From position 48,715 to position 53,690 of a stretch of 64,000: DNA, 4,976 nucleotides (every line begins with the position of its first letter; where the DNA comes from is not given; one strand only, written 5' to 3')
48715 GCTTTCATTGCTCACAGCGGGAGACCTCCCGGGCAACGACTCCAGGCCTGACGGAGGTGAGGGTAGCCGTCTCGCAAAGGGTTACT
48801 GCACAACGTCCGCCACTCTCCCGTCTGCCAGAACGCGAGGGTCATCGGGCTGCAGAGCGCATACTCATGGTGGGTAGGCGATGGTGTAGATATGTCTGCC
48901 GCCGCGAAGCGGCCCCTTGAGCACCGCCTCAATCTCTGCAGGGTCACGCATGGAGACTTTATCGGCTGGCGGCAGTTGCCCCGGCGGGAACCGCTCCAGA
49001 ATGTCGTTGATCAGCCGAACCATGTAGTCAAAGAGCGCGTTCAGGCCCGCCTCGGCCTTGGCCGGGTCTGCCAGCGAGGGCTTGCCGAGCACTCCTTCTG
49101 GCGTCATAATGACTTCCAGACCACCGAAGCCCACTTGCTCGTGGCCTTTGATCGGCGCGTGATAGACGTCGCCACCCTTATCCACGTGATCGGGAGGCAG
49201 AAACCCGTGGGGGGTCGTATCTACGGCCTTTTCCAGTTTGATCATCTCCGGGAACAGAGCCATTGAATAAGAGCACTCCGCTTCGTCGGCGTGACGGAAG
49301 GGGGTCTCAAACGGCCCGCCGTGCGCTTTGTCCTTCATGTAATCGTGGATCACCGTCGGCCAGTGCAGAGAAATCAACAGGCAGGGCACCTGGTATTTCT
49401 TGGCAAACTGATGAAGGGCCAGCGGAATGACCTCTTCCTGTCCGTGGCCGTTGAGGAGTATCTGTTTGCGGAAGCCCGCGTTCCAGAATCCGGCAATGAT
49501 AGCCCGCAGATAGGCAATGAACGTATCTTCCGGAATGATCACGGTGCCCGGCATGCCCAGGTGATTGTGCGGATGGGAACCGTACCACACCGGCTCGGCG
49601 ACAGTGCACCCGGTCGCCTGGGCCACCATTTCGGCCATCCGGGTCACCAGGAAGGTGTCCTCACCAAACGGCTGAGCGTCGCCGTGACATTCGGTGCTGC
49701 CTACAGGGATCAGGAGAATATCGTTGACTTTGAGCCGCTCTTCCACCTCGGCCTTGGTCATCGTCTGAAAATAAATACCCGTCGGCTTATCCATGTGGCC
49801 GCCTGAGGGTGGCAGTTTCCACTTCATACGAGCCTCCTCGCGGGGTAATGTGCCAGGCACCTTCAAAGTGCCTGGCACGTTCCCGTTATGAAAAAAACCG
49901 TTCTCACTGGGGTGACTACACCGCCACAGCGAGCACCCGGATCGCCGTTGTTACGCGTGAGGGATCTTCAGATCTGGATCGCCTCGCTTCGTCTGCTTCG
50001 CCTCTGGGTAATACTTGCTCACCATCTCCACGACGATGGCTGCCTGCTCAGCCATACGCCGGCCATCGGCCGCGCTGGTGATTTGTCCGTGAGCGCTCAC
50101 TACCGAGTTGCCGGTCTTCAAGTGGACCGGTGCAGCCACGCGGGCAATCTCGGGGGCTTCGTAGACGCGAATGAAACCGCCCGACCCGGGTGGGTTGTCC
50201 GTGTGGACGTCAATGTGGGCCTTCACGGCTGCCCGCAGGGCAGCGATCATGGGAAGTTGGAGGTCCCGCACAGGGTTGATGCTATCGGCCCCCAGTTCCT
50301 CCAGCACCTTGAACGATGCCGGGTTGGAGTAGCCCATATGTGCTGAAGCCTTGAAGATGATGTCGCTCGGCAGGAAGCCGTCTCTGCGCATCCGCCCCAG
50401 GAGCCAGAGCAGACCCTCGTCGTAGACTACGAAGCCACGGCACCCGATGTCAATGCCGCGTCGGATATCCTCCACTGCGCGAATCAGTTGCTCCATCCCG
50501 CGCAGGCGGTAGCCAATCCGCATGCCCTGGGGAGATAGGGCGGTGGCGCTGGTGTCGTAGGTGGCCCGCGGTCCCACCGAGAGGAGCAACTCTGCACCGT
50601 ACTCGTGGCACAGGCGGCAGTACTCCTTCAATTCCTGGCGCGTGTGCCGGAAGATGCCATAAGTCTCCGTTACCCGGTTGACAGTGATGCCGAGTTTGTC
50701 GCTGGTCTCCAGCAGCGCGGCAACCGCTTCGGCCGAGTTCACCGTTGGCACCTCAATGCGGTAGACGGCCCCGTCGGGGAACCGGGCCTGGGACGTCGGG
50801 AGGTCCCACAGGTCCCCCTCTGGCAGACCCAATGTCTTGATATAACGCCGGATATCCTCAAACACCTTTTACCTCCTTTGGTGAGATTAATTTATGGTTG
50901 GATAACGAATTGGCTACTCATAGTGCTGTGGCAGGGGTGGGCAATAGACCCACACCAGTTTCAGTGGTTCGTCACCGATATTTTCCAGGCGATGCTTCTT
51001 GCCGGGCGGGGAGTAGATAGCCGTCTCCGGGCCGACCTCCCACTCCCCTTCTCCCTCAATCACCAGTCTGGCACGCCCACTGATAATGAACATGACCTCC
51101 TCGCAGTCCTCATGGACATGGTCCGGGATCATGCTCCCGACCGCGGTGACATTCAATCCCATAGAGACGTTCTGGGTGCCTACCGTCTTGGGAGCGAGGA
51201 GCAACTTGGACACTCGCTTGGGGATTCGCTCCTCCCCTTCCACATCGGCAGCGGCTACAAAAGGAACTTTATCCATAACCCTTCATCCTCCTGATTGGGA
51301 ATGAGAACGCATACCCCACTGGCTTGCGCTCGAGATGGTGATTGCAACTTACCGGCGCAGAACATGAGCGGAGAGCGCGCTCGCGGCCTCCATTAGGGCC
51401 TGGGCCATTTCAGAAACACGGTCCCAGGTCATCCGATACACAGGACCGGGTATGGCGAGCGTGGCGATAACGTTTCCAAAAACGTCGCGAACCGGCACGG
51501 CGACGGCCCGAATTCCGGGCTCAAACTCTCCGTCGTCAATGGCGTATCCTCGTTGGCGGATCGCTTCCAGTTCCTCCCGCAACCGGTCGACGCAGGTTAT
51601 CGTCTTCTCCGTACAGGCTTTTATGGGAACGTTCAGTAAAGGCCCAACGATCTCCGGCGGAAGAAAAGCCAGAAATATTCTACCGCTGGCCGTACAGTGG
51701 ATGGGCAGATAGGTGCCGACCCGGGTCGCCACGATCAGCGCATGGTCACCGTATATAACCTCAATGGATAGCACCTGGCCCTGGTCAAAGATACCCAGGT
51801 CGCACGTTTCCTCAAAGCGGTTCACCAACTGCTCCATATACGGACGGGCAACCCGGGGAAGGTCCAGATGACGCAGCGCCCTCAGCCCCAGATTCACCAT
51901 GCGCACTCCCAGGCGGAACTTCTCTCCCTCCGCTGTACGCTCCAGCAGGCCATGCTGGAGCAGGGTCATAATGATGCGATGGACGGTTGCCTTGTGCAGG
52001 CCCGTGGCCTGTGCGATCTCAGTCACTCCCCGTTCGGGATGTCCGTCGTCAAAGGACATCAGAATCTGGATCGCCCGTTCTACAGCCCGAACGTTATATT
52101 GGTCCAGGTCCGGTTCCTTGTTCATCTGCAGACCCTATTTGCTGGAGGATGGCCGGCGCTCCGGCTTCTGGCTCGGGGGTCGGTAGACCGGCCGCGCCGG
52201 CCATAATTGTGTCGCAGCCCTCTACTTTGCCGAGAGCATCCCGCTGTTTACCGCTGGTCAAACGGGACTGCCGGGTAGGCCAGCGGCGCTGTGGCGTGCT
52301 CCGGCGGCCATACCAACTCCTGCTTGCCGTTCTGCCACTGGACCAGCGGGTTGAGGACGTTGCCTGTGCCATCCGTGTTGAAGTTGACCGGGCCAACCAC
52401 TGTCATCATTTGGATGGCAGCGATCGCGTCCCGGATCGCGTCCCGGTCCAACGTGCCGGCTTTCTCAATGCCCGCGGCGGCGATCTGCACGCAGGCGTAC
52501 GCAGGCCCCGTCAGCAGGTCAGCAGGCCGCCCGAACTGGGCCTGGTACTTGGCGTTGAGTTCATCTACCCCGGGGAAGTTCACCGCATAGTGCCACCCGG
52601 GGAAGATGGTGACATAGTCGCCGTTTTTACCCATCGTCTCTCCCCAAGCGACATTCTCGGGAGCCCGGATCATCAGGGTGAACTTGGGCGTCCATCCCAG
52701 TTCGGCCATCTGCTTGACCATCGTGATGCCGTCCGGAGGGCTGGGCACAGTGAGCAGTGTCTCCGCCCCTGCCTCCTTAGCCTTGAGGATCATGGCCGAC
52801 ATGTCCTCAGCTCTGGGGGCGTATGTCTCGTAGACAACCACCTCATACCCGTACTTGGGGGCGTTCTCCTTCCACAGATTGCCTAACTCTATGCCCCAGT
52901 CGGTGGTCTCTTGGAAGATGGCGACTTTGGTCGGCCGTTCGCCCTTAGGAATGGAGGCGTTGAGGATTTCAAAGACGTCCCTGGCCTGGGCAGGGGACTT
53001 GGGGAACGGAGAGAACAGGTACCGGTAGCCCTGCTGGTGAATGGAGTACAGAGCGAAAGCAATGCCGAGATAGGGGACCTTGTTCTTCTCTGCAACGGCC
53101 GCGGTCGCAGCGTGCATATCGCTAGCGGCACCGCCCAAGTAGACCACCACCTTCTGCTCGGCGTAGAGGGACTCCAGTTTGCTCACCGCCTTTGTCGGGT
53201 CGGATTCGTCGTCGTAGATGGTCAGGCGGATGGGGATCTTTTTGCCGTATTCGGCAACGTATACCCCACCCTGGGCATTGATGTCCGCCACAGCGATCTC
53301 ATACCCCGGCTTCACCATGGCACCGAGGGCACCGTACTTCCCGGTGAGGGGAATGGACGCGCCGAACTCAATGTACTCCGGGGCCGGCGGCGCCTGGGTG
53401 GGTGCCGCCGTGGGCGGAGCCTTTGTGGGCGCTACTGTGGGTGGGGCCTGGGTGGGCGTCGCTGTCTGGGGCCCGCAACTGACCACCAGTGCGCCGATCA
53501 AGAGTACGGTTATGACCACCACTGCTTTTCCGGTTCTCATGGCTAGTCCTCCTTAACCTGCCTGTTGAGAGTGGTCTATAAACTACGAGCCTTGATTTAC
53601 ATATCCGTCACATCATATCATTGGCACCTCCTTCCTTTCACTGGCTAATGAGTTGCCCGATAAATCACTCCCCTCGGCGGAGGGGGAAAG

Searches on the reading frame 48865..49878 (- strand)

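Call 50: search_protein_families(library=pfam, proteins=[window:48865-49878:-])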
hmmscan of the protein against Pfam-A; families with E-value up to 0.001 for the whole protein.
window:48865-49878:- (337 aa): 1 family
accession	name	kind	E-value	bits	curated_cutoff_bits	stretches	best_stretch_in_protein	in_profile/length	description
PF02633.19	Creatininase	-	3.4e-50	171.1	31.3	1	39-290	2-238/238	Creatinine amidohydrolase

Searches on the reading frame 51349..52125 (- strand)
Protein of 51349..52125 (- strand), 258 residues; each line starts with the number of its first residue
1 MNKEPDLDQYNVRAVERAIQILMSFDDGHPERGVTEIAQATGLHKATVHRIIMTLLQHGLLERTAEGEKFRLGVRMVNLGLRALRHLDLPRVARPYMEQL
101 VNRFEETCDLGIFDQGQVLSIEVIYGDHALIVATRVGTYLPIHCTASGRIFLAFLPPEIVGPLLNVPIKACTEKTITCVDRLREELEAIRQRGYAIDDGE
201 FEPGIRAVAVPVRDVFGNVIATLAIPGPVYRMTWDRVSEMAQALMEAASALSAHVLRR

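Call 50: search_protein_families(library=pfam, proteins=[window:51349-52125:-])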
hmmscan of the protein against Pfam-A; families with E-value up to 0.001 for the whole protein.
window:51349-52125:- (258 aa): 6 families
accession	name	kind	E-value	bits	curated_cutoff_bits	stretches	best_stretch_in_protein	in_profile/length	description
PF01614.24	IclR_C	-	2.9e-45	154.4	24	1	82-252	2-173/174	Bacterial transcriptional regulator IclR C-terminal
PF09339.16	HTH_IclR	-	5.1e-14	52.2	22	1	14-63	1-50/52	IclR helix-turn-helix domain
PF12802.13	MarR_2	-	5.3e-06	26.9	27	1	29-67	18-56/61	MarR family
PF01047.28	MarR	-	0.00023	21.4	24.6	1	33-65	19-51/59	MarR family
PF25213.1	HVO_A0261_N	-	0.0003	21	35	1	35-71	28-62/86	HVO_A0261 N-terminal domain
PF13551.12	HTH_29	-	0.00049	20.6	28.1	0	19-62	2-46/64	Winged helix-turn helix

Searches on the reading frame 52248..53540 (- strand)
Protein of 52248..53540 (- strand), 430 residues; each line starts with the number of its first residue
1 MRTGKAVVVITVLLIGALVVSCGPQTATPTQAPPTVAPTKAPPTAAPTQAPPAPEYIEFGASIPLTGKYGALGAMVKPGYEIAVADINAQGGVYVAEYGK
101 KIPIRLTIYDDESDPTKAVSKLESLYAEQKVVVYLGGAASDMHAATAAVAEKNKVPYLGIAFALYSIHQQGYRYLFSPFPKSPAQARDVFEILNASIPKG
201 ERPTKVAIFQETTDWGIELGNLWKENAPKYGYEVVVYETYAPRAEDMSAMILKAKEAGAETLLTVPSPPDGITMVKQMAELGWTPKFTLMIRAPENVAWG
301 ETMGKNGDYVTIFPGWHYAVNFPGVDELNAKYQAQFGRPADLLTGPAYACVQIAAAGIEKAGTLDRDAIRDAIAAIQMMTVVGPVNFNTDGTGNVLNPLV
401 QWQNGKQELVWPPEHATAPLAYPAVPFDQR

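Call 50: search_protein_families(library=pfam, proteins=[window:52248-53540:-])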
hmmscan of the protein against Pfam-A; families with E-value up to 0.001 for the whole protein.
window:52248-53540:- (430 aa): 3 families
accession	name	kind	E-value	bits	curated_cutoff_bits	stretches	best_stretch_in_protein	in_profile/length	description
PF13458.12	Peripla_BP_6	-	2.3e-51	176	31.7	1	57-405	2-342/343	Periplasmic binding protein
PF13433.12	Peripla_BP_5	-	4.9e-12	46.1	27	1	65-424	9-359/363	Periplasmic binding protein domain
PF01094.35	ANF_receptor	-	1.4e-09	37.9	25.4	1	80-286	6-205/353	Receptor family ligand binding region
